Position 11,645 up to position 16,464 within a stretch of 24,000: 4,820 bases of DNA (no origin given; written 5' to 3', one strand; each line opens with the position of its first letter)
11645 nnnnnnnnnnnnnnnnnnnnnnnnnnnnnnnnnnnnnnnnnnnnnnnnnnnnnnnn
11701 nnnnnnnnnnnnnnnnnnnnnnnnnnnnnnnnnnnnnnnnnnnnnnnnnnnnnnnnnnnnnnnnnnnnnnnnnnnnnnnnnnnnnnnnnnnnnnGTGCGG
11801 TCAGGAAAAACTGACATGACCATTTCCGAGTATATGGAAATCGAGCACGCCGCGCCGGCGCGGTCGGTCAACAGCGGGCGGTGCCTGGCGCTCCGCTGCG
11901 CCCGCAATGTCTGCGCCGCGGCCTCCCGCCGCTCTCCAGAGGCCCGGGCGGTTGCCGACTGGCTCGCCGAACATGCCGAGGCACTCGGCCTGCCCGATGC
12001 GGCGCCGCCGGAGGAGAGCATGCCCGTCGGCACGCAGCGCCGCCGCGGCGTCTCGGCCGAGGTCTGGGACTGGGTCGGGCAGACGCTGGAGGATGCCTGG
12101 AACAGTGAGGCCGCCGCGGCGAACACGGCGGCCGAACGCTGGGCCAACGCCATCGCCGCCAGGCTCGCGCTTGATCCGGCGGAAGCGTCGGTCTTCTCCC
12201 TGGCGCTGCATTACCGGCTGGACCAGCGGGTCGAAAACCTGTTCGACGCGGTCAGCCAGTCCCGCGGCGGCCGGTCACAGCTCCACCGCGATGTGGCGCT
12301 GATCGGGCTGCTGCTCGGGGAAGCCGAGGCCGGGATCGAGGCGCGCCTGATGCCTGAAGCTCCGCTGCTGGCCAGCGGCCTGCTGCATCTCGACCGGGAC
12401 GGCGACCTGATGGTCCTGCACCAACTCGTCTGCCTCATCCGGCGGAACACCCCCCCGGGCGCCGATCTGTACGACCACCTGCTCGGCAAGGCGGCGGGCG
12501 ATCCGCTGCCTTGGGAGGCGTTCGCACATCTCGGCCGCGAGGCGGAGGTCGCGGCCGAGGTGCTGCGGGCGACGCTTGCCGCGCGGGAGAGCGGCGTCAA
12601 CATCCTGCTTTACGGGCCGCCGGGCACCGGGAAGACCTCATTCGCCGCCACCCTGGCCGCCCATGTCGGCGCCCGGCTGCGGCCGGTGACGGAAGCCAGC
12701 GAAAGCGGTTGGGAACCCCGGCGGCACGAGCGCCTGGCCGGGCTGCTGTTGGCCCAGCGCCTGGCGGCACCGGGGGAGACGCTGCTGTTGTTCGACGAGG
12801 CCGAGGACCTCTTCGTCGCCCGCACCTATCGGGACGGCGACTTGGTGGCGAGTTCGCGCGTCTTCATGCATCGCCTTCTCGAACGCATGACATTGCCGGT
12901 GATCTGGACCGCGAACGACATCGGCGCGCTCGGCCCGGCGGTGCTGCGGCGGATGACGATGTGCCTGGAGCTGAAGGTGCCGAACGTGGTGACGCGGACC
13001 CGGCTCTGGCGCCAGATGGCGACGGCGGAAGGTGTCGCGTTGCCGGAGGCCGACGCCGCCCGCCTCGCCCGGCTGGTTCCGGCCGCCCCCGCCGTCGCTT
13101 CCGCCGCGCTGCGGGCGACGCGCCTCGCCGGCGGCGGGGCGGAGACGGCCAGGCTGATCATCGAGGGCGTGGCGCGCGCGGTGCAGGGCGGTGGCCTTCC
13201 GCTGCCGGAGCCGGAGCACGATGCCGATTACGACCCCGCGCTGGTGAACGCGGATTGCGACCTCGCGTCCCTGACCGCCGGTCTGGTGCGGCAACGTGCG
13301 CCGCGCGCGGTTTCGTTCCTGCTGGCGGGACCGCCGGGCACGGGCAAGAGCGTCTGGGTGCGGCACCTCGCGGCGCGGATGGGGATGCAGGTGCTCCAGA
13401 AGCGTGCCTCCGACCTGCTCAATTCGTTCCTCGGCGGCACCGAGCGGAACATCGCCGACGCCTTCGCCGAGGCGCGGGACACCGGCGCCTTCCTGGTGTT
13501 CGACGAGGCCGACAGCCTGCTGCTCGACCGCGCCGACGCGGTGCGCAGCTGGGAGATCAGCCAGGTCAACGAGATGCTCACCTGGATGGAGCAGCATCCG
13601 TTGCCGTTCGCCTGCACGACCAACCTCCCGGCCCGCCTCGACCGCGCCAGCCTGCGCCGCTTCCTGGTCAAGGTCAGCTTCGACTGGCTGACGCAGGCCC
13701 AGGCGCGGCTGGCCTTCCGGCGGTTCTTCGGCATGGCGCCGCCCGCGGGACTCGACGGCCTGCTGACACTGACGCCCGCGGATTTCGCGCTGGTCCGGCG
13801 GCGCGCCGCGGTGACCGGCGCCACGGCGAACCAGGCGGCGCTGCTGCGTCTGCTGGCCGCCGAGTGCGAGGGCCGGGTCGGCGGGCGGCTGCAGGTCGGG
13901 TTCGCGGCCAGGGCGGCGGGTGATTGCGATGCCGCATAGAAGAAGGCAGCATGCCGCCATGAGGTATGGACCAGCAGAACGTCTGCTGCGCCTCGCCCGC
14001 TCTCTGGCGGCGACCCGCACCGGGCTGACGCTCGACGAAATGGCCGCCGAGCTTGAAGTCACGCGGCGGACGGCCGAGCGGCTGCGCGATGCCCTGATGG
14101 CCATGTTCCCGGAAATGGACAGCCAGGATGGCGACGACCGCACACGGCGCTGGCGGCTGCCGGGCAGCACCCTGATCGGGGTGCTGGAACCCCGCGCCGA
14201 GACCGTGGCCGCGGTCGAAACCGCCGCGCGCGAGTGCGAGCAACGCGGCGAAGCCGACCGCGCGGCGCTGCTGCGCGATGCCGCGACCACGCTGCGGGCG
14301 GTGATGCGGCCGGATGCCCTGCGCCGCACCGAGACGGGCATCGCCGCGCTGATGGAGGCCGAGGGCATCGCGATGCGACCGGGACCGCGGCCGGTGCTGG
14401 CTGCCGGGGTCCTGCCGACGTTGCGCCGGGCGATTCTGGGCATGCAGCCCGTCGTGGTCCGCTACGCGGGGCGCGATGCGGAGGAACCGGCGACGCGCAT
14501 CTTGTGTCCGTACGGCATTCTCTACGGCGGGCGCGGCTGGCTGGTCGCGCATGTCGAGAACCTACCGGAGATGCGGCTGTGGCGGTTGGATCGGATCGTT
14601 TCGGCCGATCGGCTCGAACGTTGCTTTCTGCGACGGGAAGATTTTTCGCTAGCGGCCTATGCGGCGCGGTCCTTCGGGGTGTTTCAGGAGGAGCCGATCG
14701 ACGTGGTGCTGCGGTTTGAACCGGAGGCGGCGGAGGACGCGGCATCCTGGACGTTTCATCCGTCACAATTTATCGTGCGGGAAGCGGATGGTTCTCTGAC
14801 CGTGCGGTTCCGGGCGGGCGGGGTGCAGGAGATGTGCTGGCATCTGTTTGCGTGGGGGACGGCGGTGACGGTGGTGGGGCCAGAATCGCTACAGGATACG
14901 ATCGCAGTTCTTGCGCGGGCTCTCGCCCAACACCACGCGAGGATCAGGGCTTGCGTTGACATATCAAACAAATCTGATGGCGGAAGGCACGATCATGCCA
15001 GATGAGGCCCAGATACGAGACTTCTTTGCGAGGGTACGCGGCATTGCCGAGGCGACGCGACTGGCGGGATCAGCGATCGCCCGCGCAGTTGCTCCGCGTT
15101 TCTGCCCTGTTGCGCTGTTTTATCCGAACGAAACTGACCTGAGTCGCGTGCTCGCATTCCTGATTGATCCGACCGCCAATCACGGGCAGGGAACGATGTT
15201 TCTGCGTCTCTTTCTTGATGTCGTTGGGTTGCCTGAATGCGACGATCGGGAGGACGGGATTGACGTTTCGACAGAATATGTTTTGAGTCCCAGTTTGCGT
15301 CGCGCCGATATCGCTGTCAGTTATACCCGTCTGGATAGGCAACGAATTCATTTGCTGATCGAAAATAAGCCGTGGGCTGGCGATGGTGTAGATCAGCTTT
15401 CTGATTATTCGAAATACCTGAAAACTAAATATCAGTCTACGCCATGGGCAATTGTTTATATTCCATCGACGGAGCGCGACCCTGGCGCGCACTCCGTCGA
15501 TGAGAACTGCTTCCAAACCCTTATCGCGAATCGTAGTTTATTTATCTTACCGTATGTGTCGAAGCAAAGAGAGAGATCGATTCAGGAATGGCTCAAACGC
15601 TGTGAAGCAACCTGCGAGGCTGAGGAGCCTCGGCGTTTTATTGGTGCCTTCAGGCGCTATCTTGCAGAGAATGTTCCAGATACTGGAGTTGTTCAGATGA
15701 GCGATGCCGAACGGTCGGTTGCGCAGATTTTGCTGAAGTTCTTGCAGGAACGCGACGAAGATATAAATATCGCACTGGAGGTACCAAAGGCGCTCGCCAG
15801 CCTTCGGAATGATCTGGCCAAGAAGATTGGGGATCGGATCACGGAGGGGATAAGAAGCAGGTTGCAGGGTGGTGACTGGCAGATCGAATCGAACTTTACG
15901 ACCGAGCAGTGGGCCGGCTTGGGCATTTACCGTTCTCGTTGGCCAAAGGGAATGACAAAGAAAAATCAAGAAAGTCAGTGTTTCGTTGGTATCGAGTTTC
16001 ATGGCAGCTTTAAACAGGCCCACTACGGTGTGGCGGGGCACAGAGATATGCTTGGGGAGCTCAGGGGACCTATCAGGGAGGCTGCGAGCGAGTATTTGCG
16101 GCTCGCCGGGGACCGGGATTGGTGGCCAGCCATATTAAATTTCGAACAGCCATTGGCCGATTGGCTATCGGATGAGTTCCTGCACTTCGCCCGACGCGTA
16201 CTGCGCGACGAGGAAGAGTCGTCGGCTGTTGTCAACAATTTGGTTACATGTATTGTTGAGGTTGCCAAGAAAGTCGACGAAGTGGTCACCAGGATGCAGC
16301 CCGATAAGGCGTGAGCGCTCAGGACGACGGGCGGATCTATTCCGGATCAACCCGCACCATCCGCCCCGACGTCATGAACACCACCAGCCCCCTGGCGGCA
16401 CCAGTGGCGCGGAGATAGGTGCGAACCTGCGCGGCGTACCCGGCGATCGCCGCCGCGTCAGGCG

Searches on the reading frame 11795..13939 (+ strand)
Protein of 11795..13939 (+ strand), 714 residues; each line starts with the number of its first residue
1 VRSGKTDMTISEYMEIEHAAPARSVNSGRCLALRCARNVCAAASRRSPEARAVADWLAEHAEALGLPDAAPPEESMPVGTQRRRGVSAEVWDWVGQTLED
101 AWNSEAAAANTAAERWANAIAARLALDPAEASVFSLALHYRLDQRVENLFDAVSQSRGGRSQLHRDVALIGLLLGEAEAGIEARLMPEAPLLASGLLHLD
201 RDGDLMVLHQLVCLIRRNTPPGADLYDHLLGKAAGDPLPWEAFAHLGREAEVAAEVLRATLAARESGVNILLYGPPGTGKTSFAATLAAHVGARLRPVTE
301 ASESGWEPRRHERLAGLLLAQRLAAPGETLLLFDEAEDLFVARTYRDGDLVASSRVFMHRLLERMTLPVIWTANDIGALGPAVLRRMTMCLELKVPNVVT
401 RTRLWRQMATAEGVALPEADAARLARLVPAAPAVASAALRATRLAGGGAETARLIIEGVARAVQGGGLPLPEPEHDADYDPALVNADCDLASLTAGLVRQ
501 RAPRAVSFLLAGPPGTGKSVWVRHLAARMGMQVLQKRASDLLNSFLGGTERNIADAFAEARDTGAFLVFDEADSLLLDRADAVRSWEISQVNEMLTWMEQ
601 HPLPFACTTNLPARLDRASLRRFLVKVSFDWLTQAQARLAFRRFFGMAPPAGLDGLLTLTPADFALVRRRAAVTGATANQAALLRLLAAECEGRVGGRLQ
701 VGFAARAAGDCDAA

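Call 6: search_protein_families(library=pfam, proteins=[window:11795-13939:+], max_evalue=0.01)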
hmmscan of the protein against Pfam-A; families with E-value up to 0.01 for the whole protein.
window:11795-13939:+ (714 aa): 37 families (the best 25 are shown)
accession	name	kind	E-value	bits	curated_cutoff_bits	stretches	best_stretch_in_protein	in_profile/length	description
PF00004.35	AAA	-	2.8e-34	118.8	21.2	2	509-629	2-129/131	ATPase family associated with various cellular activities (AAA)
PF07728.20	AAA_5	-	1.3e-09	38.6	22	2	508-572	2-75/139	AAA domain (dynein-related subfamily)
PF13191.12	AAA_16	-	1.4e-09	39.1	32.6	2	247-294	4-51/167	AAA ATPase domain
PF13521.12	AAA_28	-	2.1e-09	38.2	27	2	509-546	3-40/164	AAA domain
PF13671.12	AAA_33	-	1.1e-08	36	27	1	509-536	3-30/143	AAA domain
PF13481.12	AAA_25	-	3e-08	33.9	27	1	267-299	33-64/195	AAA domain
PF05496.18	RuvB_N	-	2.3e-07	31.1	27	1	257-298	23-64/159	Holliday junction DNA helicase RuvB P-loop domain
PF20030.5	bpMoxR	-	2.4e-07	30.5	27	0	253-294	20-58/205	MoxR domain in the MoxR-vWA-beta-propeller ternary systems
PF00910.28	RNA_helicase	-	4.7e-07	30.7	21.5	0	270-295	1-26/105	RNA helicase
PF13238.12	AAA_18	-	7.5e-07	30.1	29.4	0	270-298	1-31/128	AAA domain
PF13401.12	AAA_22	-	1.1e-06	29.5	27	0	269-294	7-35/130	AAA domain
PF13479.12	AAA_24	-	2.4e-06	28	27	1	267-287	2-22/195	AAA domain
PF13086.12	AAA_11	-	1.4e-05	25.5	27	0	267-291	17-41/257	AAA domain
PF01695.23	IstB_IS21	-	2.4e-05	24.4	24.1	0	260-289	85-114/238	IstB-like ATP binding protein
PF02367.23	TsaE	-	3.3e-05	24.3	26.6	0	260-293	13-47/128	Threonylcarbamoyl adenosine biosynthesis protein TsaE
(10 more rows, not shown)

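Call 7: search_protein_families(library=padloc, proteins=[window:11795-13939:+], max_evalue=0.01)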
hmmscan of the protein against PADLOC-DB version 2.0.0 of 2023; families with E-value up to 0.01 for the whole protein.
window:11795-13939:+ (714 aa): 15 families
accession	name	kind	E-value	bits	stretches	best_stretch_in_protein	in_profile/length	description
PDLC02196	IetA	-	6.3e-27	93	2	498-632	115-252/374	-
PDLC04232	IetA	-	6.4e-27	92.8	2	507-644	118-258/330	-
PDLC02195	IetA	-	2.7e-23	80.9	2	502-629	134-264/395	-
PDLC04231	IetA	-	2.8e-20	71.2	2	503-630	116-245/262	-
PDLC00915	TRIP13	-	1.1e-12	45.9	2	270-344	66-150/302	TRIP13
PDLC04140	mad8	-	4.4e-09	34.3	1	265-294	25-54/314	mads_8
PDLC00914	TRIP13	-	9.4e-08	29.8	1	325-423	141-243/302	TRIP13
PDLC03920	MkoA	-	2.7e-07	27.3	1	256-288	623-652/1112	-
PDLC01515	Csx3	-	0.00014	19.6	0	502-529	3-30/183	"CAS-I,CAS-III; associated"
PDLC03921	MkoA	-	0.00017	17.4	1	271-289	1046-1064/1607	-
PDLC02781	SspC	-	0.00089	15.1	0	490-568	29-107/1104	SspC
PDLC03838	DolB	-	0.0012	16.2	0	252-293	151-192/375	-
PDLC02779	SspC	-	0.0043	12.9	0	490-543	34-87/1054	SspC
PDLC05009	PDC-S37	-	0.0069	12.2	0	263-281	304-322/1550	-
PDLC03924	MkoC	-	0.0076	12.3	0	271-285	270-284/1136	-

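Call 8: search_protein_families(library=ncbifam, proteins=[window:11795-13939:+], max_evalue=0.01)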
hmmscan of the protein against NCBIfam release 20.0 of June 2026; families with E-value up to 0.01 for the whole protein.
window:11795-13939:+ (714 aa): 54 families (the best 25 are shown)
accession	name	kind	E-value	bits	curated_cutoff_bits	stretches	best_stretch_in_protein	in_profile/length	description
NF042959.1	IteA_antiphage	equivalog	3e-24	85.9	510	2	499-646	119-269/367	anti-phage ATPase IteA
NF003229.0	PRK04195.1-5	equivalog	3.7e-17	62.1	280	2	269-423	46-192/413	replication factor C large subunit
TIGR01243.1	CDC48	subfamily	1.7e-15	56.4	802.65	2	503-621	487-609/733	CDC48 family AAA ATPase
NF041006.2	cell_div_CdvC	equivalog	2.3e-15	56.4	650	2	508-638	137-278/370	cell division protein CdvC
NF003069.1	PRK03992.1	subfamily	2e-12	47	500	2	508-585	168-246/379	proteasome-activating nucleotidase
TIGR01242.2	TIGR01242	subfamily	4.7e-12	45.6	500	2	508-585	151-229/362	proteasome-activating nucleotidase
TIGR03922.1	T7SS_EccA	equivalog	3.2e-11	42.5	466.65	1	504-601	311-413/557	type VII secretion AAA-ATPase EccA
NF047748.1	PrtsmActNtasePan1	equivalog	7e-11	41.8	750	1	507-589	184-267/405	proteasome-activating nucleotidase Pan1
NF047747.1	PrtsmActNtasePan2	equivalog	1.1e-10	41.4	700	1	508-587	188-268/397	proteasome-activating nucleotidase Pan2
TIGR03689.1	pup_AAA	equivalog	6.9e-10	38.2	504.75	1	501-585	214-311/512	proteasome ATPase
NF003226.0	PRK04195.1-1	equivalog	3e-09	36.3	588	1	260-414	33-179/405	replication factor C large subunit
TIGR01241.2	FtsH_fam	equivalog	8.2e-09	34.8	600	1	503-583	195-274/598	ATP-dependent zinc metalloprotease FtsH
NF003231.0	PRK04195.2-1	equivalog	7.2e-08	31.6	442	1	270-414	46-180/517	replication factor C large subunit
TIGR00635.1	ruvB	equivalog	2e-07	30.3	299.05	1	257-297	20-60/305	Holliday junction branch migration DNA helicase RuvB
NF000868.0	PRK00080.1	equivalog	4.4e-07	29.1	282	1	258-297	42-81/330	Holliday junction branch migration DNA helicase RuvB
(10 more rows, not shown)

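Call 107: search_protein_families(library=phrogs, proteins=[window:11795-13939:+], max_evalue=0.001)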
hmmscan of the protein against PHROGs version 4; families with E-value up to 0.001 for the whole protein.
window:11795-13939:+ (714 aa): 28 families (the best 25 are shown)
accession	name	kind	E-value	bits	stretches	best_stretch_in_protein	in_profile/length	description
phrog_10401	-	other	3.8e-67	228.5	1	101-687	72-651/667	ATPase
phrog_3757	-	unknown function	7.7e-40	138.4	2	502-645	123-269/367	-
phrog_9172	-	unknown function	3.8e-25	89.7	2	504-634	106-247/509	-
phrog_168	-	DNA, RNA and nucleotide metabolism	1.4e-16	62.1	2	507-646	44-175/314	clamp loader of DNA polymerase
phrog_11838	-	DNA, RNA and nucleotide metabolism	1.6e-14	54.9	1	270-425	43-188/420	clamp loader of DNA polymerase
phrog_7485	-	unknown function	1.3e-12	48.4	2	507-578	229-294/430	-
phrog_124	-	DNA, RNA and nucleotide metabolism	2.2e-09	38.2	1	259-288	34-64/382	Sak4-like ssDNA annealing protein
phrog_5846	-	DNA, RNA and nucleotide metabolism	4.4e-09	37.1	1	256-307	27-78/380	clamp loader of DNA polymerase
phrog_8638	-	unknown function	8.3e-09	35.6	1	508-601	308-404/568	-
phrog_30773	-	unknown function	4.6e-08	32.8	1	507-621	198-321/666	-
phrog_249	-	moron, auxiliary metabolic gene and host takeover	6.6e-08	33.3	0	507-573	129-203/380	porphyrin biosynthesis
phrog_16448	-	other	2.5e-07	30.4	0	259-296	441-478/680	ATPase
phrog_3277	-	DNA, RNA and nucleotide metabolism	3.2e-07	31.3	0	504-613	9-121/168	DnaC-like helicase loader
phrog_14322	-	unknown function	1.1e-06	29.2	0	265-292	225-251/398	-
phrog_7998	-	unknown function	2.1e-06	28.2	0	246-287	20-60/339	-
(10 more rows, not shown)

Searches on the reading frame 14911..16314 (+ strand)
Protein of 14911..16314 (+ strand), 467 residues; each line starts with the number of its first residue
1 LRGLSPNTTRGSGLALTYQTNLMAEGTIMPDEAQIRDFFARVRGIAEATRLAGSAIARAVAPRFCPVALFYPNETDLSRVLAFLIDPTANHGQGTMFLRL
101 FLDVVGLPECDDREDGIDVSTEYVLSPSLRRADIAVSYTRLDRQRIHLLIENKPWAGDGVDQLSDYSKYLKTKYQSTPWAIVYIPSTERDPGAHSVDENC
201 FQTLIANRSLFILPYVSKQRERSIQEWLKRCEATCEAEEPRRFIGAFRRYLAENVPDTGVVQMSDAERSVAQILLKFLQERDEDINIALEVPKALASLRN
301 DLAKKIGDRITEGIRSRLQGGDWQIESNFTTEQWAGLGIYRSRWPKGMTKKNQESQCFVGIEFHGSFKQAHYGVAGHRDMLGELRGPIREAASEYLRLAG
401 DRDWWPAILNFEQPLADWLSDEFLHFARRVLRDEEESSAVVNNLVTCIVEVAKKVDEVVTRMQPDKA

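Call 6: search_protein_families(library=pfam, proteins=[window:14911-16314:+], max_evalue=0.01)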
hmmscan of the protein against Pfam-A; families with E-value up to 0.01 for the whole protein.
window:14911-16314:+ (467 aa): 1 family
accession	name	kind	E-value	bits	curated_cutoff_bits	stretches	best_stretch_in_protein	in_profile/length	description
PF14281.12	PDDEXK_4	-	3.1e-15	57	22.3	1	73-234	12-166/183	PD-(D/E)XK nuclease superfamily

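Call 7: search_protein_families(library=padloc, proteins=[window:14911-16314:+], max_evalue=0.01)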
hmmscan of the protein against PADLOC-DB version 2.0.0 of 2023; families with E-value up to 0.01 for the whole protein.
window:14911-16314:+ (467 aa): 9 families
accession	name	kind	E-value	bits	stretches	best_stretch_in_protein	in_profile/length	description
PDLC04980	PDC-S26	-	8.5e-23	79.3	1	78-428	48-364/389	-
PDLC04983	PDC-S26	-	3.2e-21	74.2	1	78-455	52-406/413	-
PDLC04974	PDC-S26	-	1.6e-16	58.6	1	78-460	49-395/401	-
PDLC04976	PDC-S26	-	9.9e-14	49.3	1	78-333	49-301/451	-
PDLC04972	PDC-S26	-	9.1e-13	46.3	1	74-191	43-161/397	-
PDLC04977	PDC-S26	-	1.1e-11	42.5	1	77-192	45-163/400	-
PDLC04981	PDC-S26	-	2.3e-07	28.5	1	76-177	38-136/358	-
PDLC04975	PDC-S26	-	1.1e-06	26.2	1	74-177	34-130/351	-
PDLC04971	PDC-S26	-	7.5e-06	23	1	73-178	45-160/415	-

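Call 8: search_protein_families(library=ncbifam, proteins=[window:14911-16314:+], max_evalue=0.01)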
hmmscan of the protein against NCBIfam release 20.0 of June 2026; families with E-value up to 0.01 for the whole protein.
window:14911-16314:+ (467 aa): 0 families

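Call 107: search_protein_families(library=phrogs, proteins=[window:14911-16314:+], max_evalue=0.001)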
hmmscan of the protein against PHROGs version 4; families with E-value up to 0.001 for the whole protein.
window:14911-16314:+ (467 aa): 0 families
